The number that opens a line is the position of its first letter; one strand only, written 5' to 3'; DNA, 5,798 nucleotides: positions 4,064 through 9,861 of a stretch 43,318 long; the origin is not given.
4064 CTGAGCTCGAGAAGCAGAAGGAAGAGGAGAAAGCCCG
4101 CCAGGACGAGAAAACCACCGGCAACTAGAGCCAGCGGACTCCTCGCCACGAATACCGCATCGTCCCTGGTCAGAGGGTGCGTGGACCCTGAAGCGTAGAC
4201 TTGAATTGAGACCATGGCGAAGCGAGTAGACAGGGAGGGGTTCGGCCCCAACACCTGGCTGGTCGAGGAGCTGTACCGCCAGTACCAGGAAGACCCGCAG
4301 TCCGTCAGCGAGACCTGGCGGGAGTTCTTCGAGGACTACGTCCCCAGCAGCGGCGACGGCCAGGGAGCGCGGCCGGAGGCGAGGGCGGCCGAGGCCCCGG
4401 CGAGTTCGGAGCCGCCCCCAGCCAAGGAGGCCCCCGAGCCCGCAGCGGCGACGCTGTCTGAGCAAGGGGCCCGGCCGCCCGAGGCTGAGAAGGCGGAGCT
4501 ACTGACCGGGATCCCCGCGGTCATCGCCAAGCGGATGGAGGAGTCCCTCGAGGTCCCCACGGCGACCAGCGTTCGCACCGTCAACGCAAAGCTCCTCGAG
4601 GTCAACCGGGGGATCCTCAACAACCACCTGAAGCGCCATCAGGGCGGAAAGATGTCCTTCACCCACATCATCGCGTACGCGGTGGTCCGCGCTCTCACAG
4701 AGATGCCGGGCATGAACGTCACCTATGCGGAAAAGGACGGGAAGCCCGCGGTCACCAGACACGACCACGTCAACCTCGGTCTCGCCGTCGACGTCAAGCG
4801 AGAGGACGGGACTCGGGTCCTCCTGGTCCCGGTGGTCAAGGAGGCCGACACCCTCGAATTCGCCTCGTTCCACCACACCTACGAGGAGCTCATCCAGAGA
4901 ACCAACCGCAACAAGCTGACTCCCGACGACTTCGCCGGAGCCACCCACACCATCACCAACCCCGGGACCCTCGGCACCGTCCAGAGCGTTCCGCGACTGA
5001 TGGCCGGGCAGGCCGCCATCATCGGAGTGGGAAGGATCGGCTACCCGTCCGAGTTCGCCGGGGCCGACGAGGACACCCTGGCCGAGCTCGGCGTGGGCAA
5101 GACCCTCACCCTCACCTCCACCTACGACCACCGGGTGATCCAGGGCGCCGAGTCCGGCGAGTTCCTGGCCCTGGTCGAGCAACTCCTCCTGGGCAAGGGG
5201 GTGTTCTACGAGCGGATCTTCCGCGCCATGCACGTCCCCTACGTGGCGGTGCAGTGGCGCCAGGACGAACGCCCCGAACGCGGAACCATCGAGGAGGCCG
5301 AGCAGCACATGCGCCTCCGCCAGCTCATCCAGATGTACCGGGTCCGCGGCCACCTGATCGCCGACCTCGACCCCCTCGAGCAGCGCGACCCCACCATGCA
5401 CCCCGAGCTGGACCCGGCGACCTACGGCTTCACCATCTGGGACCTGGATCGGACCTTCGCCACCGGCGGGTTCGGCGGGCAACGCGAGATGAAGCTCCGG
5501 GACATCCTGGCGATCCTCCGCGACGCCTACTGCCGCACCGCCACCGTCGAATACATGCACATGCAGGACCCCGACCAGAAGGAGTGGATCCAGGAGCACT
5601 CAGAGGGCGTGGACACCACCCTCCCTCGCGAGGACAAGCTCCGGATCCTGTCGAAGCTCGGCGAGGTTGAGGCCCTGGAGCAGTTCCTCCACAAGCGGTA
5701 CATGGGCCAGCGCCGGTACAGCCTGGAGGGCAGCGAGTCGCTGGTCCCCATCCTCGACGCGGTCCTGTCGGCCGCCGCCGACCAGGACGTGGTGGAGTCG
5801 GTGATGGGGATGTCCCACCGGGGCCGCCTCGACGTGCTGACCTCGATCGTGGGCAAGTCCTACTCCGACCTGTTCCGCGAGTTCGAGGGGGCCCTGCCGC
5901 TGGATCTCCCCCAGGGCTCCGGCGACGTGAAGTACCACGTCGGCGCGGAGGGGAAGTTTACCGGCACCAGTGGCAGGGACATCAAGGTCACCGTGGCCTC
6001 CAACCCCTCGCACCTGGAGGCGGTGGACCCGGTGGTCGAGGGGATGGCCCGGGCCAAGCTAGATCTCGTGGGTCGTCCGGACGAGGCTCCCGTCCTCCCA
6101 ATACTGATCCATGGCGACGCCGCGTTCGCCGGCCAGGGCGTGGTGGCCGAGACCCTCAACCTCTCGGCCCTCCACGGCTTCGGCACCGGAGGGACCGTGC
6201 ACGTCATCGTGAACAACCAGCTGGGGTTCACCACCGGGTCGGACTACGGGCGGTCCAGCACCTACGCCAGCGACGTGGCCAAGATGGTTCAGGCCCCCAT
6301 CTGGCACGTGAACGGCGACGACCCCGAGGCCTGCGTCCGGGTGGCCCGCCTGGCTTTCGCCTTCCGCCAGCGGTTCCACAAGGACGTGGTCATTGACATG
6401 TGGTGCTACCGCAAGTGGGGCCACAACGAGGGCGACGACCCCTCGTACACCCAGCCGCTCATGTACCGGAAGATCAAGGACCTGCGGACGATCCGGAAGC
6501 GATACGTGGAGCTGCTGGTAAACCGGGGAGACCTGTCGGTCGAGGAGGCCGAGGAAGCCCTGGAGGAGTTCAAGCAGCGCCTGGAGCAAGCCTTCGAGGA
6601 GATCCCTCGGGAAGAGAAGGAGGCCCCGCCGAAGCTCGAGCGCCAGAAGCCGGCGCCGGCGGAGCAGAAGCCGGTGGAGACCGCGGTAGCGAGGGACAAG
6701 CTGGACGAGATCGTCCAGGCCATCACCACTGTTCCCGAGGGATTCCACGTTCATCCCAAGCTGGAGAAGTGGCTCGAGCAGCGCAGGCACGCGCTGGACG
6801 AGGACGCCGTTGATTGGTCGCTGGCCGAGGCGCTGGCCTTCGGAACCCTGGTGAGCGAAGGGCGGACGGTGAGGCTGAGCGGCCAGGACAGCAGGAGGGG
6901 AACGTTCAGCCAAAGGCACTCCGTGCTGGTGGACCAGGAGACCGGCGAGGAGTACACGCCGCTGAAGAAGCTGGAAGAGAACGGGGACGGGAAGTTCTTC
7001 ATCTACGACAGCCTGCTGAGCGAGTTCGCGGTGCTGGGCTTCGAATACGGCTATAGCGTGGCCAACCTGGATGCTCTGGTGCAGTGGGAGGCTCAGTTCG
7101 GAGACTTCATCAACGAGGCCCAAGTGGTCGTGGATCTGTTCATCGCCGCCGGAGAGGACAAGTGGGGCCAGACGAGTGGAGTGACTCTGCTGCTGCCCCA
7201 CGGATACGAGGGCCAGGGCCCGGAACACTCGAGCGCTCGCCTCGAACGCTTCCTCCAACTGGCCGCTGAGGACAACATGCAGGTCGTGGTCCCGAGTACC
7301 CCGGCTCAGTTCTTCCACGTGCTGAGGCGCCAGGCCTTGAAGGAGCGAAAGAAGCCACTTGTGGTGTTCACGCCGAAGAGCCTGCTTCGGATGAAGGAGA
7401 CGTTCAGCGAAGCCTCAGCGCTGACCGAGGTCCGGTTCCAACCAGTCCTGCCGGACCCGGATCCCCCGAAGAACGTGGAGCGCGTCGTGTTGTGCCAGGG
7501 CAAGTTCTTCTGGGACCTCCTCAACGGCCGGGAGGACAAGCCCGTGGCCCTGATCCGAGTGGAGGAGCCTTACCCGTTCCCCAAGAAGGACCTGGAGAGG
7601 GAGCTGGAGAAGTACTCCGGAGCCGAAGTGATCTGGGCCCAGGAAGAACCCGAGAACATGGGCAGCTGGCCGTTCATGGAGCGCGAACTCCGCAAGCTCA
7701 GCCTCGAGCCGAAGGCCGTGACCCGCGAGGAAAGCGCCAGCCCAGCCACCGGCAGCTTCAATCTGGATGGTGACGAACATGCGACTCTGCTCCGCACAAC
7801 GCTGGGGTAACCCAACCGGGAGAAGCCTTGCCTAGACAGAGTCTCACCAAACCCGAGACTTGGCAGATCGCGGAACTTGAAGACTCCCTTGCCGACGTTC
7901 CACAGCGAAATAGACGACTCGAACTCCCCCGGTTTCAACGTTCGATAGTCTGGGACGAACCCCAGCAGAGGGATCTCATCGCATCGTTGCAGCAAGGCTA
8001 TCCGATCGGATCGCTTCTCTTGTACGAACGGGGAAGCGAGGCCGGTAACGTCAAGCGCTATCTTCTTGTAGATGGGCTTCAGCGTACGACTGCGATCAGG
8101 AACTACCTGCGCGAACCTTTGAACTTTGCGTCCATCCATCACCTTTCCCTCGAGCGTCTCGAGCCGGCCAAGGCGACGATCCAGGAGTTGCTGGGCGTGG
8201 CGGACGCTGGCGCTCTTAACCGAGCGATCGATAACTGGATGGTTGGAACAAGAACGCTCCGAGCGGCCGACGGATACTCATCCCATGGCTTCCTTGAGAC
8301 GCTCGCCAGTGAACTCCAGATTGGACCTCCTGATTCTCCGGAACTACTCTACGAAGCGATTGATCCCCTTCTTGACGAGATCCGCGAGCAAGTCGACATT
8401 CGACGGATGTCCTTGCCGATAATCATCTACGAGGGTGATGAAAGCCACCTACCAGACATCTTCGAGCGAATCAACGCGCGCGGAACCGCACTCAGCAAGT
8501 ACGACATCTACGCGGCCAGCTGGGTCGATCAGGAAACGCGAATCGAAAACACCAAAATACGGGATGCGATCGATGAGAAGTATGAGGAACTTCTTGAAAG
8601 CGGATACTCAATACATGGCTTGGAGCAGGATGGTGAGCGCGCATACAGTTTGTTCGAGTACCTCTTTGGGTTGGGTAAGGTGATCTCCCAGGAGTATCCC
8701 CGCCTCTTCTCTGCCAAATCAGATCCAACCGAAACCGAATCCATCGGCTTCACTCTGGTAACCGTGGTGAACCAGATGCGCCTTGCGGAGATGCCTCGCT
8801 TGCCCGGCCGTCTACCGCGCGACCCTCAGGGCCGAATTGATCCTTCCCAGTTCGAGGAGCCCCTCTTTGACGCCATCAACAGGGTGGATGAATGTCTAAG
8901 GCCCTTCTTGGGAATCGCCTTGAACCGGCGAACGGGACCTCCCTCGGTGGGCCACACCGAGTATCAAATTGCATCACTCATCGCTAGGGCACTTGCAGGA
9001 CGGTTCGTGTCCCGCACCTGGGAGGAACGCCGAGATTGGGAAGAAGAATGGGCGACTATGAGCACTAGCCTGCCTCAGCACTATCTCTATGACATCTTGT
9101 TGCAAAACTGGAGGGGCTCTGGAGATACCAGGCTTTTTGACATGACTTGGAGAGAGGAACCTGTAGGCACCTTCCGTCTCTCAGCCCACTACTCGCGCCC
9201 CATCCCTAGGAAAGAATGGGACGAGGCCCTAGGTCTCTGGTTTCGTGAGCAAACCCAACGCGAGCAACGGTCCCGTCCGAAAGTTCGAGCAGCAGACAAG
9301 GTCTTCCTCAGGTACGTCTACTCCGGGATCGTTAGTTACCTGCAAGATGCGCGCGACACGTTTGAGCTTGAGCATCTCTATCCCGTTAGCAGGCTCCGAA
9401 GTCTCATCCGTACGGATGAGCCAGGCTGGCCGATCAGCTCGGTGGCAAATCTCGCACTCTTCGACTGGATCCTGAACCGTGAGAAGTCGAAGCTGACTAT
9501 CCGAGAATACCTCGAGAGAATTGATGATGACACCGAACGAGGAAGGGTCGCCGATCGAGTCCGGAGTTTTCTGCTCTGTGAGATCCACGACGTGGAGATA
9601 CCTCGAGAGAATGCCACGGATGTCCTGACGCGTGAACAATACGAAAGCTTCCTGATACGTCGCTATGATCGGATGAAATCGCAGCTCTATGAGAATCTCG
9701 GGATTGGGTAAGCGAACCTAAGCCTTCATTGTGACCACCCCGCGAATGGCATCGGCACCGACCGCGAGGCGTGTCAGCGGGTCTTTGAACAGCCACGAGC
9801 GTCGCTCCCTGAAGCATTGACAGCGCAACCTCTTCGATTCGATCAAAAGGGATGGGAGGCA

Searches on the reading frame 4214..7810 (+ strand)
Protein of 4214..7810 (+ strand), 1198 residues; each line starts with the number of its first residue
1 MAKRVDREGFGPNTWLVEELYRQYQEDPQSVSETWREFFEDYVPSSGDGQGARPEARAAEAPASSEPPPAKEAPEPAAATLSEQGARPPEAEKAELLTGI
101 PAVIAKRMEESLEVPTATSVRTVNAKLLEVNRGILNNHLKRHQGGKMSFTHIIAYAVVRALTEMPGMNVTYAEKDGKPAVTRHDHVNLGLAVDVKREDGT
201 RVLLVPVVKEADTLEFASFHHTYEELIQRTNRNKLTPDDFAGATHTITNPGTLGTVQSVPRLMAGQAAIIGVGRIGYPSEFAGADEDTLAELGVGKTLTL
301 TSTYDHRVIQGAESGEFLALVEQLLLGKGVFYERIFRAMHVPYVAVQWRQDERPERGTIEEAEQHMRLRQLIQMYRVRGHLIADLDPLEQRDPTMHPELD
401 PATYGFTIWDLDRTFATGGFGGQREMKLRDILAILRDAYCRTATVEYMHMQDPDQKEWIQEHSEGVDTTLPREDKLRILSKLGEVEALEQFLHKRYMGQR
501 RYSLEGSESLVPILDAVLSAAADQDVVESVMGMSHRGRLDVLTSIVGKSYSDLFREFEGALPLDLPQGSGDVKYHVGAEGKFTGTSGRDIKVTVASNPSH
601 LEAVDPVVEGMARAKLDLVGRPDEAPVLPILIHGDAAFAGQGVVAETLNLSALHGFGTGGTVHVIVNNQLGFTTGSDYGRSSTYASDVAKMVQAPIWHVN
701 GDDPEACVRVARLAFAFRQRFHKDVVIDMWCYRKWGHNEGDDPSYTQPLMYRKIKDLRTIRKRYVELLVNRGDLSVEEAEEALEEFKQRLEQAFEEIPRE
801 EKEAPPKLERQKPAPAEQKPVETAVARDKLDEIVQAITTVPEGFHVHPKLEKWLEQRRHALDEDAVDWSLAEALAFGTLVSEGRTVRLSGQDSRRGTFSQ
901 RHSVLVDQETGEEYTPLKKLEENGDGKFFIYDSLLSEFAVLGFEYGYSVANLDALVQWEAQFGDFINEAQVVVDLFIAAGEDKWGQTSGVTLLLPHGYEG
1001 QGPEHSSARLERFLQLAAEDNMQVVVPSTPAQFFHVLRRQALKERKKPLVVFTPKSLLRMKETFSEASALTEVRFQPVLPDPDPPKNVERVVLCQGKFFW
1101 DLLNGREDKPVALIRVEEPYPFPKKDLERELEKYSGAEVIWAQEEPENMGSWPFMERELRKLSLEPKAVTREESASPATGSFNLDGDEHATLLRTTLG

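Call 80: search_protein_families(library=pfam, proteins=[window:4214-7810:+], max_evalue=0.00001)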
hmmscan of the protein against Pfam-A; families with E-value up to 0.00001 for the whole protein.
window:4214-7810:+ (1198 aa): 5 families
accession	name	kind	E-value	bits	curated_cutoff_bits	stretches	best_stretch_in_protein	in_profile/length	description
PF00198.28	2-oxoacid_dh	-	4.1e-51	174.1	23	1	91-325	3-224/232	2-oxoacid dehydrogenases acyltransferase (catalytic domain)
PF00676.26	E1_dh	-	1.3e-49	169.2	22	1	488-804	9-298/300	Dehydrogenase E1 component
PF02779.29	Transket_pyr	-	1.8e-45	155.2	27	1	865-1059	2-173/174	Transketolase, pyrimidine binding domain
PF16870.10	OxoGdeHyase_C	-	2.3e-34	118.7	27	1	1065-1196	2-150/151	2-oxoglutarate dehydrogenase C-terminal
PF16078.10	2-oxogl_dehyd_N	-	5.4e-12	45.5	27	1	10-43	5-38/41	2-oxoglutarate dehydrogenase N-terminus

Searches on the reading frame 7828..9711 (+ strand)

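Call 80: search_protein_families(library=pfam, proteins=[window:7828-9711:+], max_evalue=0.00001)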
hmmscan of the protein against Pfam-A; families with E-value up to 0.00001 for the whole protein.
window:7828-9711:+ (627 aa): 1 family
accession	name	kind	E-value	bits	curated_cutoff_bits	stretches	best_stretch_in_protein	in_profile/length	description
PF03235.19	GmrSD_N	-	4.7e-25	89.3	33.2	1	27-230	7-196/199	GmrSD restriction endonuclease, N-terminal domain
